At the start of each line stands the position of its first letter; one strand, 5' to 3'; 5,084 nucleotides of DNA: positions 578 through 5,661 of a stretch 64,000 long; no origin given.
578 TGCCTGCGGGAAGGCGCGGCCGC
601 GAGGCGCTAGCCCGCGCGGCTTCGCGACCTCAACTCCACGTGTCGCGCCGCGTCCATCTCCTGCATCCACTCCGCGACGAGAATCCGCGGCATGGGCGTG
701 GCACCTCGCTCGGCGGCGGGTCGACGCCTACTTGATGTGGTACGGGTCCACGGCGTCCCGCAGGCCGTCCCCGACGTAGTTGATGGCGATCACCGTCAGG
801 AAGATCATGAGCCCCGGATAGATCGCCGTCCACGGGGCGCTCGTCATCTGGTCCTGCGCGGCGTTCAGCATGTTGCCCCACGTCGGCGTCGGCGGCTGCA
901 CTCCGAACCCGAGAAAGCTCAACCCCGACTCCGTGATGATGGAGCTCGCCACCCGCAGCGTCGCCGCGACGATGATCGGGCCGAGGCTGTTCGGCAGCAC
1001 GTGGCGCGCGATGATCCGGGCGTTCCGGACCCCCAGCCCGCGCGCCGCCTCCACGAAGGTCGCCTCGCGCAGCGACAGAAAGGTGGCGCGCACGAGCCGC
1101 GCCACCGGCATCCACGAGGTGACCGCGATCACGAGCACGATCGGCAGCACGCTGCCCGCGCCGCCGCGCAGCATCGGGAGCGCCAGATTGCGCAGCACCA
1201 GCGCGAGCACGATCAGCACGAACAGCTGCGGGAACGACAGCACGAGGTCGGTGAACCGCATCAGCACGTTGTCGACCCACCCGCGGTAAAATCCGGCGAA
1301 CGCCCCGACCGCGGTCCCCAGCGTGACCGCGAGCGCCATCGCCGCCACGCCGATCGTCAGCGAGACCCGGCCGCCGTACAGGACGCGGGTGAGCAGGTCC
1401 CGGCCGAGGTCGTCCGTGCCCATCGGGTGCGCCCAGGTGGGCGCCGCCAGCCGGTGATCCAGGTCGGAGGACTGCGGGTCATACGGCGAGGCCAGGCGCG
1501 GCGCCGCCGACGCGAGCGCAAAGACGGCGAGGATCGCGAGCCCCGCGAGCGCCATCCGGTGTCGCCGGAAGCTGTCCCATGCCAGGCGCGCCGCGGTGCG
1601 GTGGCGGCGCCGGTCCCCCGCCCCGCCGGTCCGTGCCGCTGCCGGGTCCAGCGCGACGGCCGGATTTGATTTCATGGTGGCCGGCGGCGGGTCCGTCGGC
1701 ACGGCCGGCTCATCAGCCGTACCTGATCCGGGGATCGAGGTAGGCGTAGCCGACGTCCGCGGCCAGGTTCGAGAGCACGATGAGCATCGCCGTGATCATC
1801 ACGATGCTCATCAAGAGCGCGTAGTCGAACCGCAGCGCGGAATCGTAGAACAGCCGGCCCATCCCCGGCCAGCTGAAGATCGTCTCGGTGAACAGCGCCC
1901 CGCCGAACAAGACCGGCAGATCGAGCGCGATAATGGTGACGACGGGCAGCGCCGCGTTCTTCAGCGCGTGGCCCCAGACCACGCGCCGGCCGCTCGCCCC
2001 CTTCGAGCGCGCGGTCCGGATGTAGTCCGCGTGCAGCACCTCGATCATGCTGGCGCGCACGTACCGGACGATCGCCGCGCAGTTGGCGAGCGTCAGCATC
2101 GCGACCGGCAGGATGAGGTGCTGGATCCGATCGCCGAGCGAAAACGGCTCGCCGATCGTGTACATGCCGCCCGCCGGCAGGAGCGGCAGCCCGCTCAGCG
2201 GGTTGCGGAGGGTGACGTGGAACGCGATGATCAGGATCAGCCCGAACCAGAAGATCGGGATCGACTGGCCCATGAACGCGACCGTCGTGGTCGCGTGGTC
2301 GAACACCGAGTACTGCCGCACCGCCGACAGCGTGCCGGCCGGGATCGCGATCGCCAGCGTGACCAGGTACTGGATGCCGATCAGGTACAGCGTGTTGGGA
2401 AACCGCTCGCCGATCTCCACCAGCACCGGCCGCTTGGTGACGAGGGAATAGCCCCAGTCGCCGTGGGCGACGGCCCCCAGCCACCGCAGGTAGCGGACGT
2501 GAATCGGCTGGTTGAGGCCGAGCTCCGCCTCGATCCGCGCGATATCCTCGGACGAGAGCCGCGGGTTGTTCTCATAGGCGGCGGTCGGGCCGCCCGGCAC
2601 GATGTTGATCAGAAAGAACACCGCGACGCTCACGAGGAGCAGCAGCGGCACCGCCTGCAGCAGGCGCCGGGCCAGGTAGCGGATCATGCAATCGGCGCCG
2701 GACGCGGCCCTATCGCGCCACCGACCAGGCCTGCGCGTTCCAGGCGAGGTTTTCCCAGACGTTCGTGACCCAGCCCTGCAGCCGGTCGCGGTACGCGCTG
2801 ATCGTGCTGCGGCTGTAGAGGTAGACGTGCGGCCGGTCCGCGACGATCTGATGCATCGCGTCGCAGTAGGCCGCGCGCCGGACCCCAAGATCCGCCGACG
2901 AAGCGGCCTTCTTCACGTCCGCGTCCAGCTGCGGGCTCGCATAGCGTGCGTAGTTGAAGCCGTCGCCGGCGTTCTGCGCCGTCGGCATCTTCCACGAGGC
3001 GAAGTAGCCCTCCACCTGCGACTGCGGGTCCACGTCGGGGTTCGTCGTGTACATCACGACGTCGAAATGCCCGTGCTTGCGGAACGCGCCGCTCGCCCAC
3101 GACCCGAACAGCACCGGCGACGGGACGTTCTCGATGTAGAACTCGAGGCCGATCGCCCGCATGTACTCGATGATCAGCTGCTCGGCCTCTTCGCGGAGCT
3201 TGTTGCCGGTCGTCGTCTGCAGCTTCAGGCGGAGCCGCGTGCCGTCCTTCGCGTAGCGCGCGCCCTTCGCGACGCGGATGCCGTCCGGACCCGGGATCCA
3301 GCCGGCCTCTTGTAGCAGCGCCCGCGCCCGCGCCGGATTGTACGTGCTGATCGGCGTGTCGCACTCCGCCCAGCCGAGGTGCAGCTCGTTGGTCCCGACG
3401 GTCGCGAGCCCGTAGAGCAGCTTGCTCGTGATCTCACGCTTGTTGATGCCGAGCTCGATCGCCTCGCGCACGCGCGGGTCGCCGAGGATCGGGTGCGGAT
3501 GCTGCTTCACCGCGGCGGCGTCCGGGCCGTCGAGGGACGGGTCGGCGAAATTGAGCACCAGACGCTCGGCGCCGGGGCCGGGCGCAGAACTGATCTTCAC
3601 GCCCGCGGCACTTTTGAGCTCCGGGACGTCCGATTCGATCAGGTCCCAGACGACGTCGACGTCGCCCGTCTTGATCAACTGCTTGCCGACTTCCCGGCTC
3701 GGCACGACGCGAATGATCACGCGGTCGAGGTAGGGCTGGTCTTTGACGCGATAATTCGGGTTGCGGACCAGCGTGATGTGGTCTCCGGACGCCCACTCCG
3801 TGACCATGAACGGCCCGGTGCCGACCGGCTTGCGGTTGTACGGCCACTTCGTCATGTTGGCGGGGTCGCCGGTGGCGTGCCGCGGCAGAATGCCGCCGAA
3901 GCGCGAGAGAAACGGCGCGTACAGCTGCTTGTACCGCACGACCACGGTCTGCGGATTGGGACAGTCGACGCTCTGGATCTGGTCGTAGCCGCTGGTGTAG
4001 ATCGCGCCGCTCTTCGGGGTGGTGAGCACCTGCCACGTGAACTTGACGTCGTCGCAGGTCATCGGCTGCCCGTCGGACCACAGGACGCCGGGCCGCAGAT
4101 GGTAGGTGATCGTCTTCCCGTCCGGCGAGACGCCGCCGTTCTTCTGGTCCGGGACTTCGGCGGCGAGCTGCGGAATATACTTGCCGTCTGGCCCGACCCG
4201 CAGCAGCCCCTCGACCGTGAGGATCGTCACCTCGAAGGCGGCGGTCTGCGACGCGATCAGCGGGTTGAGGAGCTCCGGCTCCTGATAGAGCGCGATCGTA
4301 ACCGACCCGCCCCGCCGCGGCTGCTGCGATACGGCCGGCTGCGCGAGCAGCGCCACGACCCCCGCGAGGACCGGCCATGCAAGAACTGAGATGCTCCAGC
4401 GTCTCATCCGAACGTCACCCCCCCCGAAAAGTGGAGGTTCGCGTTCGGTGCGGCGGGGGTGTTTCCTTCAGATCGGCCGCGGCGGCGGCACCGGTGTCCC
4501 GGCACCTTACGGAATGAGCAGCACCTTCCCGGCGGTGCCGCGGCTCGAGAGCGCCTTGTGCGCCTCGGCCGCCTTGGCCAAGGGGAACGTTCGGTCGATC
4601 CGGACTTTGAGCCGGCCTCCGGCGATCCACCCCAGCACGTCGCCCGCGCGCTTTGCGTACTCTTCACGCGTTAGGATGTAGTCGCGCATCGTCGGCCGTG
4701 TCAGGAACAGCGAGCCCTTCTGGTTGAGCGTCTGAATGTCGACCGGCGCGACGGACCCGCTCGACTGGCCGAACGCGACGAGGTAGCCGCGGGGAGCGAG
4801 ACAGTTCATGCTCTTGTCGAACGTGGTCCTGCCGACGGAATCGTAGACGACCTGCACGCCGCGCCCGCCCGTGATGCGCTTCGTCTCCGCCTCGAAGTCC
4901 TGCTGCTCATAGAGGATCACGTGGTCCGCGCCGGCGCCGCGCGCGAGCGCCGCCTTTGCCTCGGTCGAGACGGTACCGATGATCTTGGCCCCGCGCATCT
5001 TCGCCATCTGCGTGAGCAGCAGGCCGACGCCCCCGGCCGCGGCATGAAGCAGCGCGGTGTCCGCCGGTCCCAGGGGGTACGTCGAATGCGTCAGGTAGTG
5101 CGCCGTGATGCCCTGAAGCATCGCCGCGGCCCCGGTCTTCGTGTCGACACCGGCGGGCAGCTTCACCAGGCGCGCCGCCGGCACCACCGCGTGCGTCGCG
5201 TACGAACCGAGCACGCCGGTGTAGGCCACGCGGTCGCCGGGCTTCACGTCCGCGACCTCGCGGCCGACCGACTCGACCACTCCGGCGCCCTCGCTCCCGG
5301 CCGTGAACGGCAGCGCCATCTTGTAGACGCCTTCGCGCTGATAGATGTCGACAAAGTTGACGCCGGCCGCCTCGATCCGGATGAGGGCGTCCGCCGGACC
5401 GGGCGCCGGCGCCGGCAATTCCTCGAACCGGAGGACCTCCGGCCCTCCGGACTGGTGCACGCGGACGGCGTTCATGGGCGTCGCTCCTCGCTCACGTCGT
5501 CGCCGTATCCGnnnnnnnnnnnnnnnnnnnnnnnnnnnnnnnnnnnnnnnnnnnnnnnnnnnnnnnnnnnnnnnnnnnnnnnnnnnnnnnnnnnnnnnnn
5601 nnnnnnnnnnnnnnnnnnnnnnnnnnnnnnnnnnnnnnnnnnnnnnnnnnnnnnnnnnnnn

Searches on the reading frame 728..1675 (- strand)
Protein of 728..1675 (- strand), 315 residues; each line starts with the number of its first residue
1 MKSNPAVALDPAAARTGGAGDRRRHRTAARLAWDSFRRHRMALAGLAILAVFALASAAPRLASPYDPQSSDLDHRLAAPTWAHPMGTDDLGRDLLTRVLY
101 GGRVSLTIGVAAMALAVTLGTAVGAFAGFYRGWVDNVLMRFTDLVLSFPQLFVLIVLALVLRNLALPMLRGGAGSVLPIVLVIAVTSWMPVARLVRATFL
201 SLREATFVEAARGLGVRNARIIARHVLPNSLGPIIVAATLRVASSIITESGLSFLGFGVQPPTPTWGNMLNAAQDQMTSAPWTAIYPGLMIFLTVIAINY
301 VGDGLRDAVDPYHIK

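Call 73: search_protein_families(library=pfam, proteins=[window:728-1675:-], max_evalue=0.00001)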
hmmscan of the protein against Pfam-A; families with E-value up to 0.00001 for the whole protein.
window:728-1675:- (315 aa): 2 families
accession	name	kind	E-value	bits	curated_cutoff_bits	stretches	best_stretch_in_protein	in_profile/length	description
PF00528.27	BPD_transp_1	-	9.2e-33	113.9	26.4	1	120-311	1-180/184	Binding-protein-dependent transport system inner membrane component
PF12911.12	OppC_N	-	1.7e-10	41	23.9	1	30-79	4-53/53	N-terminal TM domain of oligopeptide transport permease C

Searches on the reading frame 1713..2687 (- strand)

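Call 73: search_protein_families(library=pfam, proteins=[window:1713-2687:-], max_evalue=0.00001)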
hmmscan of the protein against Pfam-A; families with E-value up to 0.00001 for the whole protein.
window:1713-2687:- (324 aa): 2 families
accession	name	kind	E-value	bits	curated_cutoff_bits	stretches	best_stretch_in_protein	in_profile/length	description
PF00528.27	BPD_transp_1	-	1.3e-41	142.8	26.4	1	114-322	1-183/184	Binding-protein-dependent transport system inner membrane component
PF19300.4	BPD_transp_1_N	-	2.9e-13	50.4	23.8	1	1-102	1-113/114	Binding-prot-dependent transport system membrane comp, N-term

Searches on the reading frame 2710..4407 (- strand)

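Call 73: search_protein_families(library=pfam, proteins=[window:2710-4407:-], max_evalue=0.00001)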
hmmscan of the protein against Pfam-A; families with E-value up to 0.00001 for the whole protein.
window:2710-4407:- (565 aa): 1 family
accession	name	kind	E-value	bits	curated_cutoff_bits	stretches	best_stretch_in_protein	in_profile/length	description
PF00496.27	SBP_bac_5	-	7.1e-78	262.7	32.4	1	77-470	2-362/368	Bacterial extracellular solute-binding proteins, family 5 Middle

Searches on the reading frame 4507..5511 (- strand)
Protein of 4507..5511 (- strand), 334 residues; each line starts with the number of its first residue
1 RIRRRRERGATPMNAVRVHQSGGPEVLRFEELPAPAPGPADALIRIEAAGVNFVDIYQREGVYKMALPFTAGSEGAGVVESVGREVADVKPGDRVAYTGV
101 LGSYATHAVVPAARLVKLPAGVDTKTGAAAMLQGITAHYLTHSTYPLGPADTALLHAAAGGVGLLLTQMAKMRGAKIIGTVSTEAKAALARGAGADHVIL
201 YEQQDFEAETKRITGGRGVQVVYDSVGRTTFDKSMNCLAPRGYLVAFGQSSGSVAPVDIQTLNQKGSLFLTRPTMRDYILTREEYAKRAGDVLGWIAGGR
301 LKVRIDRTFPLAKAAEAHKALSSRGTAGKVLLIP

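Call 73: search_protein_families(library=pfam, proteins=[window:4507-5511:-], max_evalue=0.00001)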
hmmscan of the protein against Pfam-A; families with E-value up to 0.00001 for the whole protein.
window:4507-5511:- (334 aa): 3 families
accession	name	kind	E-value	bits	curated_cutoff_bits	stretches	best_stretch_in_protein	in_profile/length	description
PF00107.32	ADH_zinc_N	-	1.1e-26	93.7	31.8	1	161-282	1-116/129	Zinc-binding dehydrogenase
PF13602.12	ADH_zinc_N_2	-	7.7e-26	92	27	1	194-332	2-134/134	Zinc-binding dehydrogenase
PF08240.17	ADH_N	-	5.7e-18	65.5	23.5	1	38-119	1-103/104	Alcohol dehydrogenase GroES-like domain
